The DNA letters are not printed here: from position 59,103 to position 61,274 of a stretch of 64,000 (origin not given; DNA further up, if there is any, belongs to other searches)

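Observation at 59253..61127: One ORF fuses a complete two-domain multicopper oxidase to a complete ZIP metal permease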

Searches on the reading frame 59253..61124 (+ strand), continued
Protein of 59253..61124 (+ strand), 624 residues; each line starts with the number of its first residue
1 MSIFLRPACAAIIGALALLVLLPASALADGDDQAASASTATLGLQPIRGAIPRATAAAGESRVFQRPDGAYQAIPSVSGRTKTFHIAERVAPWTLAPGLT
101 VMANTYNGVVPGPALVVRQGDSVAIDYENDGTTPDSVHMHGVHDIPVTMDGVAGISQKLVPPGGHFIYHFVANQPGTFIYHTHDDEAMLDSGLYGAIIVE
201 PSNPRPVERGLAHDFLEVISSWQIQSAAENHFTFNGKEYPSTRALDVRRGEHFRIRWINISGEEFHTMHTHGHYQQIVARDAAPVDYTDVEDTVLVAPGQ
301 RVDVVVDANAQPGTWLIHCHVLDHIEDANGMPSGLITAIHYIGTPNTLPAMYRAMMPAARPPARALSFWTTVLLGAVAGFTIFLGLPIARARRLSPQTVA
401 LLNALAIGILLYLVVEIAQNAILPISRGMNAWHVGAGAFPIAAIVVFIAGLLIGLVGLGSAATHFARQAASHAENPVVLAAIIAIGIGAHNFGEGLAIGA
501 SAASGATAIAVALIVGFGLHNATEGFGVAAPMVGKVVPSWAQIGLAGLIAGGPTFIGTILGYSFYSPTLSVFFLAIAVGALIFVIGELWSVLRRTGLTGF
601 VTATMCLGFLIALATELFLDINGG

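Call 62: find_homologous_proteins(query=P0126, max_evalue=1e-10)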
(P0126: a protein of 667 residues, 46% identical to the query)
Query P0126 (667 aa): 966 proteins with E <= 1e-10 among 8000 candidates; the best 120 are listed.
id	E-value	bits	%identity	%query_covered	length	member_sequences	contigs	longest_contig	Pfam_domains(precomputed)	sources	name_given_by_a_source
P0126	0.0e+0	1524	100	100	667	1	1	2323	PF07731.21,PF00394.29,PF07732.22,PF02535.29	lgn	-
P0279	3.0e-142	494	58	42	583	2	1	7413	PF07731.21,PF00394.29,PF07732.22,PF02535.29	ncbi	-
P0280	2.3e-141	491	55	46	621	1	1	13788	PF07731.21,PF00394.29,PF07732.22,PF02535.29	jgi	-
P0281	3.4e-141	490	60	40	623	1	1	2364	PF07731.21,PF00394.29,PF07732.22,PF02535.29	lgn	-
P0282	2.6e-140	487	58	42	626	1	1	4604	PF07731.21,PF00394.29,PF07732.22,PF02535.29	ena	-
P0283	6.2e-139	483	55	46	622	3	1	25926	PF07731.21,PF00394.29,PF07732.22,PF02535.29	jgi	-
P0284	1.0e-138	482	55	45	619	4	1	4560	PF07731.21,PF00394.29,PF07732.22,PF02535.29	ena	-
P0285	5.8e-138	479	57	42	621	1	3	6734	PF07731.21,PF00394.29,PF07732.22,PF02535.29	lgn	-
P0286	1.5e-137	478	55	46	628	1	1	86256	PF07731.21,PF00394.29,PF07732.22,PF02535.29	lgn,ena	-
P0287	2.1e-137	478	54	46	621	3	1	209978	PF07731.21,PF00394.29,PF07732.22,PF02535.29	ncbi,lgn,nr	ncbi:MAG TPA: multicopper oxidase domain-containing protein [Candidatus Eremiobacteraceae bacterium]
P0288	2.9e-137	477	55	42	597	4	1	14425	PF07731.21,PF00394.29,PF07732.22,PF02535.29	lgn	-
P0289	3.5e-137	477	57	43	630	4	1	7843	PF07731.21,PF00394.29,PF07732.22,PF02535.29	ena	-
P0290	6.1e-137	476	55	40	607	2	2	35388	PF07731.21,PF00394.29,PF07732.22,PF02535.29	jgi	jgi:zinc transporter ZupT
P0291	1.3e-136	475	57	39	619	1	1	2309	PF07731.21,PF00394.29,PF07732.22,PF02535.29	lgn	-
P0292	3.7e-136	474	56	43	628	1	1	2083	PF07731.21,PF00394.29,PF07732.22,PF02535.29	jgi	jgi:zinc transporter ZupT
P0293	4.6e-136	473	54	45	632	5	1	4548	PF07731.21,PF00394.29,PF07732.22,PF02535.29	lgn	-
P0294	6.8e-136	473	52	47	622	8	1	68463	PF07731.21,PF00394.29,PF07732.22,PF02535.29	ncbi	ncbi:MAG TPA: multicopper oxidase domain-containing protein [Candidatus Eremiobacteraceae bacterium]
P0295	6.9e-136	473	59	40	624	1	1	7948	PF07731.21,PF00394.29,PF07732.22,PF02535.29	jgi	jgi:zinc transporter ZupT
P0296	8.8e-136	472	56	44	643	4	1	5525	PF07731.21,PF00394.29,PF07732.22,PF02535.29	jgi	jgi:FtsP/CotA-like multicopper oxidase with cupredoxin domain/zinc transporter ZupT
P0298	1.9e-135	471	45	43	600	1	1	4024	PF07731.21,PF00394.29,PF07732.22,PF02535.29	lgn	-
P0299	2.1e-135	471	57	40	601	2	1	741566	PF07731.21,PF00394.29,PF07732.22,PF02535.29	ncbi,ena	-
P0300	3.4e-135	470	55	40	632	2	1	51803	PF07731.21,PF00394.29,PF07732.22,PF02535.29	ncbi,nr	ncbi:MAG: multicopper oxidase domain-containing protein [Candidatus Eremiobacteraeota bacterium]|nr:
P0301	4.9e-135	470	55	43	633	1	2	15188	PF07731.21,PF00394.29,PF07732.22,PF02535.29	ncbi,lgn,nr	ncbi:MAG: multicopper oxidase domain-containing protein [Candidatus Eremiobacteraeota bacterium]|nr:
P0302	5.4e-135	470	54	42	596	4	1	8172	PF07731.21,PF00394.29,PF07732.22,PF02535.29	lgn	-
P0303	7.3e-135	469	55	42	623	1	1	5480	PF07731.21,PF00394.29,PF07732.22,PF02535.29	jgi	jgi:zinc transporter ZupT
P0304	7.7e-135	469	53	44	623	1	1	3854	PF07731.21,PF00394.29,PF07732.22,PF02535.29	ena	-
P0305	7.8e-135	469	55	40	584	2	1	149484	PF07731.21,PF00394.29,PF07732.22,PF02535.29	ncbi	-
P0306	9.1e-135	469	57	39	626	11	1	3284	PF07731.21,PF00394.29,PF07732.22,PF02535.29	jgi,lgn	jgi:zinc transporter ZupT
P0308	1.2e-134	469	58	39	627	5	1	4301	PF07731.21,PF00394.29,PF07732.22,PF02535.29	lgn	-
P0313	6.8e-134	466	58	39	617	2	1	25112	PF07731.21,PF00394.29,PF07732.22,PF02535.29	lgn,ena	-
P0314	6.9e-134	466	58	40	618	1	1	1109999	PF07731.21,PF00394.29,PF07732.22,PF02535.29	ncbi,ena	-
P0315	8.8e-134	466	58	40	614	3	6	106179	PF07731.21,PF00394.29,PF07732.22,PF02535.29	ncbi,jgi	-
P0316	1.4e-133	465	46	43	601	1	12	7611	PF07731.21,PF00394.29,PF07732.22,PF02535.29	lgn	-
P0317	2.0e-133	465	53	47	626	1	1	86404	PF07731.21,PF00394.29,PF07732.22,PF02535.29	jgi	jgi:zinc transporter ZupT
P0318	2.2e-133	464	54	48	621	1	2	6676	PF07731.21,PF00394.29,PF07732.22,PF02535.29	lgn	-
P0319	4.2e-133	463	56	42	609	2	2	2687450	PF07731.21,PF00394.29,PF07732.22,PF02535.29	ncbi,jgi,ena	-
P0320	4.9e-133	463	57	39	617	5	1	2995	PF07731.21,PF00394.29,PF07732.22,PF02535.29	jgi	jgi:zinc transporter ZupT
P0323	6.9e-133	463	57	40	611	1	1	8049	PF07731.21,PF00394.29,PF07732.22,PF02535.29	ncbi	-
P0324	7.2e-133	463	45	44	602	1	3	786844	PF07731.21,PF00394.29,PF07732.22,PF02535.29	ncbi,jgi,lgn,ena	jgi:FtsP/CotA-like multicopper oxidase with cupredoxin domain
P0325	1.5e-132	462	44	46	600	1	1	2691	PF07731.21,PF00394.29,PF07732.22,PF02535.29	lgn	-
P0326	2.2e-132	461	56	40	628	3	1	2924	PF07731.21,PF00394.29,PF07732.22,PF02535.29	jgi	jgi:zinc transporter ZupT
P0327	2.3e-132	461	56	42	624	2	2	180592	PF07731.21,PF00394.29,PF07732.22,PF02535.29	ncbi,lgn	-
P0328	2.7e-132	461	53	47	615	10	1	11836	PF07731.21,PF00394.29,PF07732.22,PF02535.29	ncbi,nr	ncbi:MAG: multicopper oxidase domain-containing protein [Candidatus Eremiobacteraeota bacterium]|nr:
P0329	3.5e-132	460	54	44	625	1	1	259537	PF07731.21,PF00394.29,PF07732.22,PF02535.29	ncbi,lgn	-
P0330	4.3e-132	460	55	40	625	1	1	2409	PF07731.21,PF00394.29,PF07732.22,PF02535.29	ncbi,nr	ncbi:MAG: multicopper oxidase domain-containing protein [Candidatus Eremiobacteraeota bacterium]|nr:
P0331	4.3e-132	460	56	39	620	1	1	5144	PF07731.21,PF00394.29,PF07732.22,PF02535.29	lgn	-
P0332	5.4e-132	460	57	39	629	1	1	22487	PF07731.21,PF00394.29,PF07732.22,PF02535.29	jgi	jgi:zinc transporter ZupT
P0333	5.5e-132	460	57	40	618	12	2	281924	PF07731.21,PF00394.29,PF07732.22,PF02535.29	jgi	-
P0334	6.4e-132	460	54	43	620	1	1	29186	PF07731.21,PF00394.29,PF07732.22,PF02535.29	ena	-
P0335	9.5e-132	459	54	44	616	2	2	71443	PF07731.21,PF00394.29,PF07732.22,PF02535.29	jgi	jgi:zinc transporter ZupT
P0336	1.2e-131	459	56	40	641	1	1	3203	PF07731.21,PF00394.29,PF07732.22,PF02535.29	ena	-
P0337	1.5e-131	458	56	42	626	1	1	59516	PF07731.21,PF00394.29,PF07732.22,PF02535.29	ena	-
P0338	1.6e-131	458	53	40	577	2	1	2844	PF07731.21,PF00394.29,PF07732.22,PF02535.29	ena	-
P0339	1.7e-131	458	54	39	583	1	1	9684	PF07731.21,PF00394.29,PF07732.22,PF02535.29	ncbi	ncbi:MAG: hypothetical protein NVS1B14_01370 [Vulcanimicrobiaceae bacterium]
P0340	2.1e-131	458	56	40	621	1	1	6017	PF07731.21,PF00394.29,PF07732.22,PF02535.29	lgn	-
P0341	2.9e-131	457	45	44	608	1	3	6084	PF07731.21,PF00394.29,PF07732.22,PF02535.29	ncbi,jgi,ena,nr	ncbi:MAG TPA: multicopper oxidase domain-containing protein [bacterium]|jgi:zinc transporter ZupT|nr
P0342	3.3e-131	457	46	41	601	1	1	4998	PF07731.21,PF00394.29,PF07732.22,PF02535.29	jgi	jgi:FtsP/CotA-like multicopper oxidase with cupredoxin domain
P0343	4.7e-131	457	55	44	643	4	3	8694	PF07731.21,PF00394.29,PF07732.22,PF02535.29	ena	-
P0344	4.9e-131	457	53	44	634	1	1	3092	PF07731.21,PF00394.29,PF07732.22,PF02535.29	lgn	-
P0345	1.3e-130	455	55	40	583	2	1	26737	PF07731.21,PF00394.29,PF07732.22,PF02535.29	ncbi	-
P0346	1.5e-130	455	54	42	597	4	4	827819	PF07731.21,PF00394.29,PF07732.22,PF02535.29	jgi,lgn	jgi:zinc transporter ZupT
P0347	1.8e-130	455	45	43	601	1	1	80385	PF07731.21,PF00394.29,PF07732.22,PF02535.29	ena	-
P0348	2.4e-130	454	54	39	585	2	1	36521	PF07731.21,PF00394.29,PF07732.22,PF02535.29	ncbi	-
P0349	4.6e-130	453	44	44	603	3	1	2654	PF07731.21,PF00394.29,PF07732.22,PF02535.29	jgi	jgi:FtsP/CotA-like multicopper oxidase with cupredoxin domain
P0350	4.6e-130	453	56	39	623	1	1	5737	PF07731.21,PF00394.29,PF07732.22,PF02535.29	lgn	-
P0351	5.6e-130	453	44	44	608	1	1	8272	PF07731.21,PF00394.29,PF07732.22,PF02535.29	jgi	jgi:zinc transporter ZupT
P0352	5.8e-130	453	45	43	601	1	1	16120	PF07731.21,PF00394.29,PF07732.22,PF02535.29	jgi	jgi:FtsP/CotA-like multicopper oxidase with cupredoxin domain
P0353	6.8e-130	453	57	39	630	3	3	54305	PF07731.21,PF00394.29,PF07732.22,PF02535.29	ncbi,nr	ncbi:MAG: multicopper oxidase domain-containing protein [Candidatus Eremiobacteraeota bacterium]|nr:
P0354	8.6e-130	452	51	46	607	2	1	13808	PF07731.21,PF00394.29,PF07732.22,PF02535.29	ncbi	-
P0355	1.2e-129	452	54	42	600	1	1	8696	PF07731.21,PF00394.29,PF07732.22,PF02535.29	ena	-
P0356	1.2e-129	452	56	39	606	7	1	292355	PF07731.21,PF00394.29,PF07732.22,PF02535.29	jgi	jgi:zinc transporter ZupT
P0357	1.8e-129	451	48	42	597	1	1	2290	PF07731.21,PF00394.29,PF07732.22,PF02535.29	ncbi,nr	ncbi:MAG TPA: multicopper oxidase domain-containing protein [bacterium]|nr:multicopper oxidase domai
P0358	2.3e-129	451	56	42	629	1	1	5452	PF07731.21,PF00394.29,PF07732.22,PF02535.29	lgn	-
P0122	2.3e-129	451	57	40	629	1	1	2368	PF07731.21,PF00394.29,PF07732.22,PF02535.29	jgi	jgi:zinc transporter ZupT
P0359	2.6e-129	451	52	40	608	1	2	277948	PF07731.21,PF00394.29,PF07732.22,PF02535.29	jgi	jgi:zinc transporter ZupT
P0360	3.1e-129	451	56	43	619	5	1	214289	PF07731.21,PF00394.29,PF07732.22,PF02535.29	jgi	-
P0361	3.7e-129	450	54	40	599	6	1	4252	PF07731.21,PF00394.29,PF07732.22,PF02535.29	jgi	-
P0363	4.7e-129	450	55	42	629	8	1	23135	PF07731.21,PF00394.29,PF07732.22,PF02535.29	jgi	jgi:zinc transporter ZupT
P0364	7.9e-129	449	57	39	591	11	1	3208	PF07731.21,PF00394.29,PF07732.22,PF02535.29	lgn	-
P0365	1.0e-128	449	57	40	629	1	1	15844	PF07731.21,PF00394.29,PF07732.22,PF02535.29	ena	-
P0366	1.4e-128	448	53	40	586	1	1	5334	PF07731.21,PF00394.29,PF07732.22,PF02535.29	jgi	jgi:zinc transporter ZupT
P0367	1.4e-128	448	58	39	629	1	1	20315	PF07731.21,PF00394.29,PF07732.22,PF02535.29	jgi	jgi:zinc transporter ZupT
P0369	1.9e-128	448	54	39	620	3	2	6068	PF07731.21,PF00394.29,PF07732.22,PF02535.29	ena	-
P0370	2.3e-128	448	51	45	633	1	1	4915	PF07731.21,PF00394.29,PF07732.22,PF02535.29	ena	-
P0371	3.1e-128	447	55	39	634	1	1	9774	PF07731.21,PF00394.29,PF07732.22,PF02535.29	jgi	jgi:zinc transporter ZupT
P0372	4.2e-128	447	52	40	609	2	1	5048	PF07731.21,PF00394.29,PF07732.22,PF02535.29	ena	-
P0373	5.4e-128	447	57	39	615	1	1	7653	PF07731.21,PF00394.29,PF07732.22,PF02535.29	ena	-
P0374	5.6e-128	446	53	40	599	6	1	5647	PF07731.21,PF00394.29,PF07732.22,PF02535.29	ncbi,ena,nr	ncbi:MAG: multicopper oxidase domain-containing protein [Candidatus Eremiobacteraeota bacterium]|nr:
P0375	9.7e-128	446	45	45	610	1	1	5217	PF07731.21,PF00394.29,PF07732.22,PF02535.29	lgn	-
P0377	1.9e-127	445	55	39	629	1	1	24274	PF07731.21,PF00394.29,PF07732.22,PF02535.29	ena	-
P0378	2.0e-127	445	44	44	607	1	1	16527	PF07731.21,PF00394.29,PF07732.22,PF02535.29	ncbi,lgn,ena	-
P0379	2.1e-127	445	52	40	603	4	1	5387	PF07731.21,PF00394.29,PF07732.22,PF02535.29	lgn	-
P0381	3.0e-127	444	44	45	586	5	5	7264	PF07731.21,PF00394.29,PF07732.22,PF02535.29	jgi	jgi:zinc transporter ZupT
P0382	3.4e-127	444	43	44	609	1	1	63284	PF07731.21,PF00394.29,PF07732.22,PF02535.29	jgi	jgi:manganese oxidase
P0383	4.4e-127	444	53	40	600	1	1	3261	PF07731.21,PF00394.29,PF07732.22,PF02535.29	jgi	jgi:zinc transporter ZupT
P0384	5.0e-127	443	42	44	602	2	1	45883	PF07731.21,PF00394.29,PF07732.22,PF02535.29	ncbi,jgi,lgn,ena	jgi:FtsP/CotA-like multicopper oxidase with cupredoxin domain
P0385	5.6e-127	443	53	40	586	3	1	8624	PF07731.21,PF00394.29,PF07732.22,PF02535.29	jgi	-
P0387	1.5e-126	442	54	40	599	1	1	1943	PF07731.21,PF00394.29,PF07732.22,PF02535.29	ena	-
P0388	1.9e-126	441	52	40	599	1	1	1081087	PF07731.21,PF00394.29,PF07732.22,PF02535.29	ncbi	-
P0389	4.1e-126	440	55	39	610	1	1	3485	PF07731.21,PF00394.29,PF07732.22,PF02535.29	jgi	jgi:zinc transporter ZupT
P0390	2.0e-125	438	43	47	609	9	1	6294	PF07731.21,PF00394.29,PF07732.22,PF02535.29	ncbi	-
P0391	4.4e-125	437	50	41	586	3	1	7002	PF07731.21,PF00394.29,PF07732.22,PF02535.29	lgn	-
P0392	9.9e-125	436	47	44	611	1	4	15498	PF07731.21,PF00394.29,PF07732.22,PF02535.29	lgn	-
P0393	1.1e-124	436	44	45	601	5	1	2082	PF07731.21,PF00394.29,PF07732.22,PF02535.29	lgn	-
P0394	1.6e-124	435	45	45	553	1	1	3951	PF07731.21,PF00394.29,PF07732.22,PF02535.29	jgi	jgi:zinc transporter ZupT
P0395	1.9e-124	435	51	40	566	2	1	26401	PF07731.21,PF00394.29,PF07732.22,PF02535.29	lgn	-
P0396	1.9e-124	435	39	96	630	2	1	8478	PF07731.21,PF00394.29,PF07732.22,PF02535.29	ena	-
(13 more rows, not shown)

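Call 64: find_encoding_contigs(protein=P0324, flank=6000, max_places=2)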
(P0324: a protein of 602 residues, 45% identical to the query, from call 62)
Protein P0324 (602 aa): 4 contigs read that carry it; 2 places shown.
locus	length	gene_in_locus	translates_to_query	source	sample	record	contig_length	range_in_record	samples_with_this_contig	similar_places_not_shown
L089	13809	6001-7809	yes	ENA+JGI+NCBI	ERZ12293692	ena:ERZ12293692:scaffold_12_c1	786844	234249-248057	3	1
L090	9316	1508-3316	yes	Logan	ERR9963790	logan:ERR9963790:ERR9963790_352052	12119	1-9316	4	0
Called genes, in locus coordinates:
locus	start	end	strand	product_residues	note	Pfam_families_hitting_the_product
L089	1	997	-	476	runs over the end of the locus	PF02878:PGM_PMM_I, PF02879:PGM_PMM_II, PF02880:PGM_PMM_III, PF00408:PGM_PMM_IV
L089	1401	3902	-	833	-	PF00483:NTP_transferase, PF12804:NTP_transf_3 (weak), PF24894:Hexapep_GlmU (faint), PF25084:LbH_EIF2B, PF25087:GMPPB_C, PF02878:PGM_PMM_I, PF02879:PGM_PMM_II, PF02880:PGM_PMM_III, +1 more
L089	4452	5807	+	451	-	PF01883:FeS_assembly_P, PF09140:MipZ (weak), PF10609:ParA, PF13614:AAA_31, PF01656:CbiA, PF06155:GBBH-like_N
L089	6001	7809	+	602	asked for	PF02535:Zip, PF07732:Cu-oxidase_3, PF00394:Cu-oxidase, PF07731:Cu-oxidase_2, PF07732:Cu-oxidase_3 (weak)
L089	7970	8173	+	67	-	PF23458:DUF7130, PF21349:RUBY_RBDX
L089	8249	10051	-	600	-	PF11412:DsbD_N (weak), PF02683:DsbD_TM, PF13899:Thioredoxin_7, PF00085:Thioredoxin, PF13098:Thioredoxin_2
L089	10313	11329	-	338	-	PF00356:LacI, PF00532:Peripla_BP_1, PF13407:Peripla_BP_4, PF13377:Peripla_BP_3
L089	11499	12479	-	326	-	PF01522:Polysacc_deac_1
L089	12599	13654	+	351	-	PF00515:TPR_1 (faint), PF07719:TPR_2 (faint), PF13374:TPR_10 (faint), PF13428:TPR_14 (faint), PF13432:TPR_16 (faint), PF13424:TPR_12, PF17874:TPR_MalT (weak), PF13424:TPR_12 (weak)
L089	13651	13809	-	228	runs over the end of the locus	PF02230:Abhydrolase_2, PF00561:Abhydrolase_1 (faint), PF03959:FSH1, PF12146:Hydrolase_4 (weak), PF00326:Peptidase_S9 (weak)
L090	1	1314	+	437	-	?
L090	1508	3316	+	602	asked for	PF02535:Zip, PF07732:Cu-oxidase_3, PF00394:Cu-oxidase, PF07731:Cu-oxidase_2, PF07732:Cu-oxidase_3 (weak)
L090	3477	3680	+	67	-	PF23458:DUF7130, PF21349:RUBY_RBDX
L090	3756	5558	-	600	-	PF11412:DsbD_N (weak), PF02683:DsbD_TM, PF13899:Thioredoxin_7, PF00085:Thioredoxin, PF13098:Thioredoxin_2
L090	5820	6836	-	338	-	PF00356:LacI, PF00532:Peripla_BP_1, PF13407:Peripla_BP_4, PF13377:Peripla_BP_3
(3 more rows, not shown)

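Call 65: find_encoding_contigs(protein=P0347, flank=6000, max_places=2)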
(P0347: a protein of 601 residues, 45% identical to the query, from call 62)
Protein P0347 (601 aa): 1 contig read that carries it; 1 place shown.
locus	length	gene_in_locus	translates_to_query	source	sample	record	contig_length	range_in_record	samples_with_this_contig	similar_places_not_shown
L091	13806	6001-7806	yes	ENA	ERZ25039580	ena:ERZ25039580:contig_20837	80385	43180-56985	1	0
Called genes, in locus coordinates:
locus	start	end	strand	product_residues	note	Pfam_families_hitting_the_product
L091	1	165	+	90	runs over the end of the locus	-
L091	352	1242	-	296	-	PF05721:PhyH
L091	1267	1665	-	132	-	PF06339:Ectoine_synth, PF07883:Cupin_2 (weak)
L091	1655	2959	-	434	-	PF00202:Aminotran_3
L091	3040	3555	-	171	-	PF13302:Acetyltransf_3 (weak), PF00583:Acetyltransf_1, PF13508:Acetyltransf_7, PF13673:Acetyltransf_10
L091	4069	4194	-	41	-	-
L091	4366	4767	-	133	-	-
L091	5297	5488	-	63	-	-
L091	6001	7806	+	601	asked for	PF02535:Zip, PF07732:Cu-oxidase_3, PF00394:Cu-oxidase, PF07731:Cu-oxidase_2, PF07732:Cu-oxidase_3 (weak)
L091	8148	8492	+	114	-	PF00583:Acetyltransf_1, PF13673:Acetyltransf_10 (weak), PF13508:Acetyltransf_7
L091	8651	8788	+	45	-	-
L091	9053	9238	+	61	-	-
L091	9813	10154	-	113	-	PF19733:DUF6223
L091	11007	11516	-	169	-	-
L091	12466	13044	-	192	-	PF02371:Transposase_20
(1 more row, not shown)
